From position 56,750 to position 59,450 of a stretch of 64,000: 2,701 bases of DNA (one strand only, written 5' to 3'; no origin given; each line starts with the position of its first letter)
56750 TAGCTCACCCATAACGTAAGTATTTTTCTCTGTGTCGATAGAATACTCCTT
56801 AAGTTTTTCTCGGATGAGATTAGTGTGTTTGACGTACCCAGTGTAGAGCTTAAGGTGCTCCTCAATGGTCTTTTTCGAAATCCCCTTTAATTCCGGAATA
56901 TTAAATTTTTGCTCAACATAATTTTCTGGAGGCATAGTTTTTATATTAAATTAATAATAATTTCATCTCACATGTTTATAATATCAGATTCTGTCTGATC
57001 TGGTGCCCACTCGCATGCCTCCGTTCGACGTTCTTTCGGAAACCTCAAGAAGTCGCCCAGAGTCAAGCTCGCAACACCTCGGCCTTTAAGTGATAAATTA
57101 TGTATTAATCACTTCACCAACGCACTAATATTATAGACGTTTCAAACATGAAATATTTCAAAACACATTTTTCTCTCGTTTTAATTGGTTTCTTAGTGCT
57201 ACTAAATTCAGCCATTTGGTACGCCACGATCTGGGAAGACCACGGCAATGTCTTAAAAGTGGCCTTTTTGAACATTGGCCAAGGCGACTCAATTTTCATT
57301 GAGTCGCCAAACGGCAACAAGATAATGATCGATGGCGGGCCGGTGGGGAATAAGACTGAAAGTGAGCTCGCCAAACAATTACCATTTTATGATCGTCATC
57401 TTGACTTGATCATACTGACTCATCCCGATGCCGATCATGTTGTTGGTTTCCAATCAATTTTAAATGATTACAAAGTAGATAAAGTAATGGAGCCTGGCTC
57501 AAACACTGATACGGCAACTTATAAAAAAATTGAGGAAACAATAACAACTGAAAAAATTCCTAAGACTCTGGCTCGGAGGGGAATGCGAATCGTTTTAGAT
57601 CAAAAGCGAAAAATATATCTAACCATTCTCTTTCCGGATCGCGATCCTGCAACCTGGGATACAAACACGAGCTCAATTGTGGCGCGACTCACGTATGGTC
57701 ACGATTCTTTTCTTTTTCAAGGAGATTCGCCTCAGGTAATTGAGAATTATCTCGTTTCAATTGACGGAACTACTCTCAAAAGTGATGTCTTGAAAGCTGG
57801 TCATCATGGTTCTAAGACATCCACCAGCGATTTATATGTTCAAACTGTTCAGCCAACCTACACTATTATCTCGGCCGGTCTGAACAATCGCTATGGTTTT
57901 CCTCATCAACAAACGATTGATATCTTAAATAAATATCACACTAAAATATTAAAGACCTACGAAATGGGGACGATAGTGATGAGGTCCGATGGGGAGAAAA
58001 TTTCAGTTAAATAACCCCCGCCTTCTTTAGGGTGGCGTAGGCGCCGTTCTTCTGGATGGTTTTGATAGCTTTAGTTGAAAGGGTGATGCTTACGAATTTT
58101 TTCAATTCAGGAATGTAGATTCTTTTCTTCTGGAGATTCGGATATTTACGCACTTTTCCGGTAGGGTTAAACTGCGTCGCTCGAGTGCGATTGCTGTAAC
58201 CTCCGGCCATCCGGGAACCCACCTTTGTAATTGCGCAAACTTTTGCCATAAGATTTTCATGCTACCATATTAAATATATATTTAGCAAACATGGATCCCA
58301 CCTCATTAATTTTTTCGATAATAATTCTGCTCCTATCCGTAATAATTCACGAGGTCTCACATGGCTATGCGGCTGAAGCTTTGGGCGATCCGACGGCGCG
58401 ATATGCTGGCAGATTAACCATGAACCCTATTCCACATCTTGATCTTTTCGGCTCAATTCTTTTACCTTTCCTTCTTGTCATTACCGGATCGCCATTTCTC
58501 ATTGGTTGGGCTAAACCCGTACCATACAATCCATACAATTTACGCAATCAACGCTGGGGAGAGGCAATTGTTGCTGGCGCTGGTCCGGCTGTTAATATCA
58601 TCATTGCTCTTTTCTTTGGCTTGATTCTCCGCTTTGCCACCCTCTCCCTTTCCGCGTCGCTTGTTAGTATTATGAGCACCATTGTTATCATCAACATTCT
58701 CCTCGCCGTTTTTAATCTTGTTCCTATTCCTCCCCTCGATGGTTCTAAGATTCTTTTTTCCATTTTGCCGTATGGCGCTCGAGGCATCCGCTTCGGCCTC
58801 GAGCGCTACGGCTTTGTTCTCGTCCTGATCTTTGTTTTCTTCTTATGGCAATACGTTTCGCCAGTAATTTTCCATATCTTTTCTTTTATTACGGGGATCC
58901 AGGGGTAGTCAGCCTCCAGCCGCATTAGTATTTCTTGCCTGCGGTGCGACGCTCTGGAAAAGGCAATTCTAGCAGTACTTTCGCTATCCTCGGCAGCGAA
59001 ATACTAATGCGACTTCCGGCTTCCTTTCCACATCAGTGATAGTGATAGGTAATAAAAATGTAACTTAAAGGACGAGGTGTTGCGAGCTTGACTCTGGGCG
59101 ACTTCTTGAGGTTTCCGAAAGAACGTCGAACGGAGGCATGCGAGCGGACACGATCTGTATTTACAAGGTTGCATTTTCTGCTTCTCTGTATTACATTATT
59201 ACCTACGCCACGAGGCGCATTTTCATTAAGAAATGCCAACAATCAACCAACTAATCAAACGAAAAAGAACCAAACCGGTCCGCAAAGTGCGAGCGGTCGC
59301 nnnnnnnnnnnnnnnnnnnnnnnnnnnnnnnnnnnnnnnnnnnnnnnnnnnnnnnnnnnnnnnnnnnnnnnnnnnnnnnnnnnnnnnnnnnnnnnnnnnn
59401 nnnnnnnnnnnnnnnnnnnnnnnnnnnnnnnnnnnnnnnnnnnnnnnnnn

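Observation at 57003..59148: Near-identical 85-bp inverted repeats flank a 2-kb three-gene segment and place the same element upstream of sodA and rpsL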

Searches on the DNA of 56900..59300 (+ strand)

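Call 7: search_rna_families(source=window, start=56900, end=59300, threshold=evalue, max_evalue=10, show_alignments=4)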
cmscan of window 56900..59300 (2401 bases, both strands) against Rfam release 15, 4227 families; matches with E-value up to 10: 6.
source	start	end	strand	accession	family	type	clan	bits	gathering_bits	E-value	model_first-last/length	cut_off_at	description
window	57524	57766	+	RF01407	STnc560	Gene; sRNA;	-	17.8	55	0.84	1-214/214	no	STnc560 Hfq binding RNA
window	58572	58639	-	RF01277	snoU54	Gene; snRNA; snoRNA; CD-box;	CL00008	16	35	9.1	1-67/67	no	Small nucleolar RNA U54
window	57627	57804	-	RF01848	ACEA_U3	Gene; snRNA; snoRNA; CD-box;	CL00100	15.6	55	5.2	1-209/209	no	ACEA small nucleolar RNA U3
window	58689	58735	-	RF01306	sR52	Gene; snRNA; snoRNA; CD-box;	-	15.1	50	5.2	1-60/60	no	Small nucleolar RNA sR52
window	58773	58846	-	RF02080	STnc170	Gene; sRNA;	-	12.7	80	8.4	200-266/333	no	Salmonella enterica sRNA STnc170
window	58898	59005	+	RF00090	SNORA74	Gene; snRNA; snoRNA; HACA-box;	CL00043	11.6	71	7.1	1-201/201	no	Small nucleolar RNA SNORA74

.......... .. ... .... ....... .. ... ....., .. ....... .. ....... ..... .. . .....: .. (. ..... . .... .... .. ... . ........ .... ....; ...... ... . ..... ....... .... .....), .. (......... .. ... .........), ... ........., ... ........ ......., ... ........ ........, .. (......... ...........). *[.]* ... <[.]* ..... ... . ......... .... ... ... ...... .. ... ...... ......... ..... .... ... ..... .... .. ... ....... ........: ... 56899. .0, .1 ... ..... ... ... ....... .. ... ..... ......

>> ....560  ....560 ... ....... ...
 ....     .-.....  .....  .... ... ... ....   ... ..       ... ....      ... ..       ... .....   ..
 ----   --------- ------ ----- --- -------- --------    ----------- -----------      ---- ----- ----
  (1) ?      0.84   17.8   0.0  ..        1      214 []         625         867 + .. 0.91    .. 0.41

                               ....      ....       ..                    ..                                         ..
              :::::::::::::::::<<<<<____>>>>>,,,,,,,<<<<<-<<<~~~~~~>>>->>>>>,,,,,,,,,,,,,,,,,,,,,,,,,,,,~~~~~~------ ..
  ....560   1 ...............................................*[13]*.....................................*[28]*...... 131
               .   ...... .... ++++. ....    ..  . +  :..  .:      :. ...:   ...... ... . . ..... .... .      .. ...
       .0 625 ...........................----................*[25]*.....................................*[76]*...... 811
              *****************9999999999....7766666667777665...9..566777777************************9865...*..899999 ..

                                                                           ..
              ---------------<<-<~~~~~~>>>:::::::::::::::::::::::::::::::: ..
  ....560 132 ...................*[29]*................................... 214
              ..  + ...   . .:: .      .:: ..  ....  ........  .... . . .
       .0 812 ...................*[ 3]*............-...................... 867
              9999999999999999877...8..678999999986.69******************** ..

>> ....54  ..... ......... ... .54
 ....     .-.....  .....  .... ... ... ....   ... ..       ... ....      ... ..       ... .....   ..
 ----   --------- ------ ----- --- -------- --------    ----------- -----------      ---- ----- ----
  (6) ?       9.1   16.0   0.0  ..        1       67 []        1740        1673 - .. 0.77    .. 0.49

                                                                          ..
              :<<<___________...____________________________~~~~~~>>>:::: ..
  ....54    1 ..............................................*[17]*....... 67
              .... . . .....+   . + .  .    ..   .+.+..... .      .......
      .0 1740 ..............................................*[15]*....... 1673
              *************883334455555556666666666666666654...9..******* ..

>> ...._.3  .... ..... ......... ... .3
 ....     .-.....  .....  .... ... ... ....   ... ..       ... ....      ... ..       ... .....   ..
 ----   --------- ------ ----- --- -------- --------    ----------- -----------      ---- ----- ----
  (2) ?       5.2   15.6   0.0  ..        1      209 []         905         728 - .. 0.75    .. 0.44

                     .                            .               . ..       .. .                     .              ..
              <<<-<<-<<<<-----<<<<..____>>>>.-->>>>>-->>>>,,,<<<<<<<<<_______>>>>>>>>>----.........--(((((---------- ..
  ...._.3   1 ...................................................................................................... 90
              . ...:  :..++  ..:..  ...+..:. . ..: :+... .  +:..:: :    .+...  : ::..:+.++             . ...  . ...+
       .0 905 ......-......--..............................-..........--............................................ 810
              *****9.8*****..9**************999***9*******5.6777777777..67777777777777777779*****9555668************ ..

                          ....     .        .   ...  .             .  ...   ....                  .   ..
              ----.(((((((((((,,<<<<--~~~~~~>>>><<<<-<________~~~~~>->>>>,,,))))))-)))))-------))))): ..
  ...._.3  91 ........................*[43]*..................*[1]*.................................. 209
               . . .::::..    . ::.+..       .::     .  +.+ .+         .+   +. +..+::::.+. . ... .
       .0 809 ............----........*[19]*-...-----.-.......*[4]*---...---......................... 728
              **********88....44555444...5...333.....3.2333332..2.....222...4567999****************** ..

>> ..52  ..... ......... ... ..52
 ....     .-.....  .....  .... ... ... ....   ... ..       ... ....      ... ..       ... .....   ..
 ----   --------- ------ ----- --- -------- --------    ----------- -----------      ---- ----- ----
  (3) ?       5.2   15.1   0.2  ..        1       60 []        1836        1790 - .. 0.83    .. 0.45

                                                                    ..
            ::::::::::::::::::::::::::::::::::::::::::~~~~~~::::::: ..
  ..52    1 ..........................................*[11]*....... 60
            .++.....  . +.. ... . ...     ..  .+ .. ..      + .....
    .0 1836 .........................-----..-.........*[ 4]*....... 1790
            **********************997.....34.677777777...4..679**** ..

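Call 30: search_dna_similar(query=window:58905-59175:+, collection=phages, mode=distant, max_evalue=1)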
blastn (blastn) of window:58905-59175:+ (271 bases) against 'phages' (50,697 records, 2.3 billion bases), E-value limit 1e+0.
Records with a match: 3; places in all: 3; records where one place covers at least 80% of the query: 0.
Best place of each record, by identity: 95-99% 3.
By first word of the organism name: Proteus 2; Bacillus 1.
By host as written in the record: Bacillus pumilus 1; Proteus mirabilis 1; chicken and sheep 1.
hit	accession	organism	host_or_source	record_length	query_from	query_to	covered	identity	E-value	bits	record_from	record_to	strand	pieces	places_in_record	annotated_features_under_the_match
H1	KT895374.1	Bacillus phage vB_BpuM-BpSp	Bacillus pumilus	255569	136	159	9%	95.8%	9e-1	40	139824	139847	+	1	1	hypothetical protein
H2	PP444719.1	Proteus phage J3S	Proteus mirabilis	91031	142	165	9%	95.8%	9e-1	40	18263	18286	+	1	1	hypothetical protein | RNA-splicing ligase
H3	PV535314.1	Proteus phage vB_PMG_YP1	chicken and sheep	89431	142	165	9%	95.8%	9e-1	40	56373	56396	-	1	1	hypothetical protein (x2)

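Call 31: search_dna_similar(query=window:58905-59175:+, collection=plasmids, mode=distant, max_evalue=1)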
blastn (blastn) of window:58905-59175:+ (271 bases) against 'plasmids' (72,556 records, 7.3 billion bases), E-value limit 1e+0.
No match.

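Call 33: build_rna_model(alignment_id=A3, structure=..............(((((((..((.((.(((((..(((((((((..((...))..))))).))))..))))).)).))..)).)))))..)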
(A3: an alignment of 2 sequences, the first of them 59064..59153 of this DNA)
Model R1 built from alignment A3 (2 sequences, 91 columns); structure: as given.
model positions 91; base pairs 27; branch points 0; effective number of sequences 0.76; information 0.627 bits per position. Calibrated on 0.2 Mb of random sequence (short: E-values are rough).
structure used (alignment columns):
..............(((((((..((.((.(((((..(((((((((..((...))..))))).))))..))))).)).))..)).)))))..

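Call 34: search_with_rna_model(model_id=R1, source=window, filters=off, max_evalue=10)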
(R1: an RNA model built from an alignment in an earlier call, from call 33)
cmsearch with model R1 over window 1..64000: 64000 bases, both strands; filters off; matches with E-value up to 10: 15.
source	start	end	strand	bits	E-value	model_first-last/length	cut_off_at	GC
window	59063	59153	+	119.8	1.5e-29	1-91/91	no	0.55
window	57001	57091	-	116.7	1e-28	1-91/91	no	0.56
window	59075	59162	-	26.2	0.00014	1-91/91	no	0.53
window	57013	57068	+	18.8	0.013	24-79/91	no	0.55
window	32846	32938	-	14.9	0.14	1-91/91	no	0.59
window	25785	25876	-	12.9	0.49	1-91/91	no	0.57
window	34282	34374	+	11.9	0.91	1-91/91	no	0.6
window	18854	18907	-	10.9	1.7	1-91/91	no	0.35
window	62693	62744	+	9.8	3.3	1-91/91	no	0.37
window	50913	50944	-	9.5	3.9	1-91/91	no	0.53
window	33281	33349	+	8.3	8.2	1-91/91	no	0.51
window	28761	28821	-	8.2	8.5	1-91/91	no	0.43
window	44726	44769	-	8.2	8.9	1-91/91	no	0.43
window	34181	34214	+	8.1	9.5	1-91/91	no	0.38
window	52823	52879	+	8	10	1-91/91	no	0.44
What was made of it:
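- All three match on one strand and over the full model length (call 34).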

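Call 35: search_with_rna_model(model_id=R1, sources=[L005, L009, L010, L011, L012], filters=off, max_evalue=10)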
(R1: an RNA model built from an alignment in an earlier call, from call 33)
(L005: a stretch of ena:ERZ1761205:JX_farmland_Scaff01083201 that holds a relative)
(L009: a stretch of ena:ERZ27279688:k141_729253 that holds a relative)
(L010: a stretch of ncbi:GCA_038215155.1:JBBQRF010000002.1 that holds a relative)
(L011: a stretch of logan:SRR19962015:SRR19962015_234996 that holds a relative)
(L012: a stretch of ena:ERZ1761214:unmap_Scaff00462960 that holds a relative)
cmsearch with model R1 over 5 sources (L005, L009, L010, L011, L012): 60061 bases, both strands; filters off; matches with E-value up to 10: 10.
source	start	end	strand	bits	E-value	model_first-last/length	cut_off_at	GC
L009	4513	4575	-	11.5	1.1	1-91/91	no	0.63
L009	19564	19601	-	9.1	4.6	1-91/91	no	0.53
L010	15228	15262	+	9.1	4.7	1-91/91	no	0.57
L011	14180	14214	+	9.1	4.7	1-91/91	no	0.57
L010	10551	10584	+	8.6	6.2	1-91/91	no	0.41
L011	9503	9536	+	8.6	6.2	1-91/91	no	0.41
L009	17671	17713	+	8.4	7.2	1-91/91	no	0.44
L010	2455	2497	+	8.3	7.5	1-91/91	no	0.53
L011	1407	1449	+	8.3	7.5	1-91/91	no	0.53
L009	3137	3167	-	8.2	8.3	1-91/91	no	0.32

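Call 44: search_with_rna_model(model_id=R1, sources=[L013, L014], filters=off, max_evalue=10)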
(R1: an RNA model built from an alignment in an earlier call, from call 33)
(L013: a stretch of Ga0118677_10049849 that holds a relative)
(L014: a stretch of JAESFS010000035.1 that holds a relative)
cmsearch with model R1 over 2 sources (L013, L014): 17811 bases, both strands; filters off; matches with E-value up to 10: 26.
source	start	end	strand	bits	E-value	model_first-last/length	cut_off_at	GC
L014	8694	8791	-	16.6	0.014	1-91/91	no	0.69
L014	10018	10053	+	9.6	1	1-91/91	no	0.75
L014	9087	9164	+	9.1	1.4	1-91/91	no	0.72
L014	4495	4524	+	8.7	1.8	37-66/91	no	0.5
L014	7132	7210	+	8.3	2.3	1-91/91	no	0.72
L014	738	806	+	8.1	2.5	1-91/91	no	0.64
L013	2680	2731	+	8.1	2.6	1-91/91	no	0.56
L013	4065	4173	+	7.9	2.8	1-91/91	no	0.52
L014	9141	9175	-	7.7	3.2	1-91/91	no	0.71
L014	1929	1947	-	7.4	4.1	42-60/91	no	0.74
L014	8434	8460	-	7.1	4.6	1-91/91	no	0.74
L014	3788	3858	+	7.1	4.8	1-91/91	no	0.76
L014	11577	11618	-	7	5.2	1-91/91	no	0.67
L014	6888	6942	-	6.8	5.6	1-91/91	no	0.75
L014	1714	1741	-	6.8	5.8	1-91/91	no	0.71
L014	237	299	+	6.7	6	1-91/91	no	0.76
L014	320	361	+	6.6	6.6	1-91/91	no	0.71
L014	5083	5164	+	6.5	6.8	1-91/91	no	0.68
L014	12218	12278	+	6.4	7.2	1-91/91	no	0.69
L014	18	74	-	6.3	7.7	1-91/91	no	0.68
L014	3410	3458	-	6.3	7.8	1-91/91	no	0.69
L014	13062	13095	+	6.2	8.4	1-91/91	no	0.68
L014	4609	4705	-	6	9.2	1-91/91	no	0.61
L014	6695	6721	-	6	9.2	34-69/91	no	0.78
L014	6168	6210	-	6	9.5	1-91/91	no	0.63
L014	12860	12945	+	6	9.5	1-91/91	no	0.72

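Call 49: build_rna_model(alignment_id=A6)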
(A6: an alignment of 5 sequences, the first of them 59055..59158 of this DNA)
Model R2 built from alignment A6 (5 sequences, 115 columns); structure: RNAalifold consensus.
model positions 109; base pairs 25; branch points 0; effective number of sequences 2.22; information 0.59 bits per position. Calibrated on 0.2 Mb of random sequence (short: E-values are rough).
structure used (alignment columns):
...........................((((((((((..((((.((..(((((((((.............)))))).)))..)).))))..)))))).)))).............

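Call 50: search_with_rna_model(model_id=R2, source=window, filters=off, max_evalue=10)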
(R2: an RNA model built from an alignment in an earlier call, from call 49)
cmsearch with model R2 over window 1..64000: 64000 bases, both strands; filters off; matches with E-value up to 10: 25.
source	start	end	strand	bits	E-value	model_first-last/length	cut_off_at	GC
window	32840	32948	-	101.9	9e-28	1-109/109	no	0.54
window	25778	25885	-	101.8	9.3e-28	1-109/109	no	0.54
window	56993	57101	-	99.2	5.5e-27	1-109/109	no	0.51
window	34272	34380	+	98.9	6.5e-27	1-109/109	no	0.58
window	59053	59161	+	96.5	3.2e-26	1-109/109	no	0.49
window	25765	25873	+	18.8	0.0017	1-109/109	no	0.5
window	34301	34365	-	13.1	0.077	30-93/109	no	0.6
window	32855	32919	+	12.2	0.14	30-93/109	no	0.57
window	16509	16579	-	10.6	0.43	1-109/109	no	0.32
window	50905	50954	-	10.5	0.44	1-109/109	no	0.52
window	31686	31759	+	8.2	2.1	1-109/109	no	0.5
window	55960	56019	+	7.8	2.9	1-109/109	no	0.45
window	41612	41660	-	7.7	2.9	1-109/109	no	0.37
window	50706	50771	-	7.6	3.3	1-109/109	no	0.47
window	19011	19054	-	7.3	3.9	1-109/109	no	0.3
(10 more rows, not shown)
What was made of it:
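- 59053..59161 (+): Subfamily-1 copy on the rpsL side. The hairpin spans 59078-59150 and the near-identical core spans 59063-59144. Model R2 scores it at 96.5 bits, E 3e-26 (call 50).
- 56993..57101 (-): Subfamily-1 copy on the sodA side. The hairpin spans 57004-57076 and the near-identical core spans 57010-57091. Model R2 scores it at 99.2 bits, E 5.5e-27 (call 50).
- On MITE / palindromic intergenic repeat: Five copies of about 110 nt in 64 kb (call 50).
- Model R2 separates the five copies (96-102 bits) from everything else in the window (18.8 bits or less; call 50). Three further diverged copies exist elsewhere in the window (call 50).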

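Call 51: search_with_rna_model(model_id=R2, sources=[L005, L009, L010, L012], filters=off, max_evalue=10)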
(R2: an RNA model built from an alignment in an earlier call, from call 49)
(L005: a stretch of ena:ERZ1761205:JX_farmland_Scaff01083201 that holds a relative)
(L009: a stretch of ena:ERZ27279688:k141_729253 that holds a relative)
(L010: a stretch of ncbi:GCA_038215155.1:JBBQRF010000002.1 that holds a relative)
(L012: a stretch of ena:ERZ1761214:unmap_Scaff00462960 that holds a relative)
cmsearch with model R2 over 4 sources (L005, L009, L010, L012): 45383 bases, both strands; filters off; matches with E-value up to 10: 13.
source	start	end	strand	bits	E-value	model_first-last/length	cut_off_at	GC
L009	18487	18587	-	8.9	0.96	1-109/109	no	0.38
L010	12428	12496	+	8.7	1.1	1-109/109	no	0.52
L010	7556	7616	-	8.1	1.6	1-109/109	no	0.57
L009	11383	11457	-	8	1.7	1-109/109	no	0.53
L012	1916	1957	-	7.4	2.6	1-109/109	no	0.55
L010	14232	14297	-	7.4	2.7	1-109/109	no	0.38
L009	9841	9880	+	7.1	3.1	1-109/109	no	0.3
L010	18324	18371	+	6.4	5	1-109/109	no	0.38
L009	9223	9251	-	6.3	5.4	47-76/109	no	0.72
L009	6803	6849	-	6.1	6.2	1-109/109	no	0.23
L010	19316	19391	+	6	6.5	1-109/109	no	0.53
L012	2273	2338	+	5.6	8.6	1-109/109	no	0.39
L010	13945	13978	-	5.5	9.3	1-109/109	no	0.47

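Call 56: search_with_rna_model(model_id=R2, sources=[L015, L017, L018], filters=off, max_evalue=5)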
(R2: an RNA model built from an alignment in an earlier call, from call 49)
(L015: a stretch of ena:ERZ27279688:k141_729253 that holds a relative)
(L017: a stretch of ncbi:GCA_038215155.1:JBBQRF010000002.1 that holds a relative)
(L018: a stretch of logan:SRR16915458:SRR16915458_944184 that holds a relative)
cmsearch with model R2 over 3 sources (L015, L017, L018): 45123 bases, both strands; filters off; matches with E-value up to 5: 5.
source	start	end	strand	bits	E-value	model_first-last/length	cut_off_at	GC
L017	15080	15129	+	11.7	0.14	1-109/109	no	0.38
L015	6741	6807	+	7.6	2.3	1-109/109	no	0.45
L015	11052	11130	+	7.3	2.8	1-109/109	no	0.46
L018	2361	2416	+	6.6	4.3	1-109/109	no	0.29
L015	5900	6002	+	6.4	5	1-109/109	no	0.46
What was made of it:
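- No conservation at orthologous sites in relatives (calls 51, 56).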
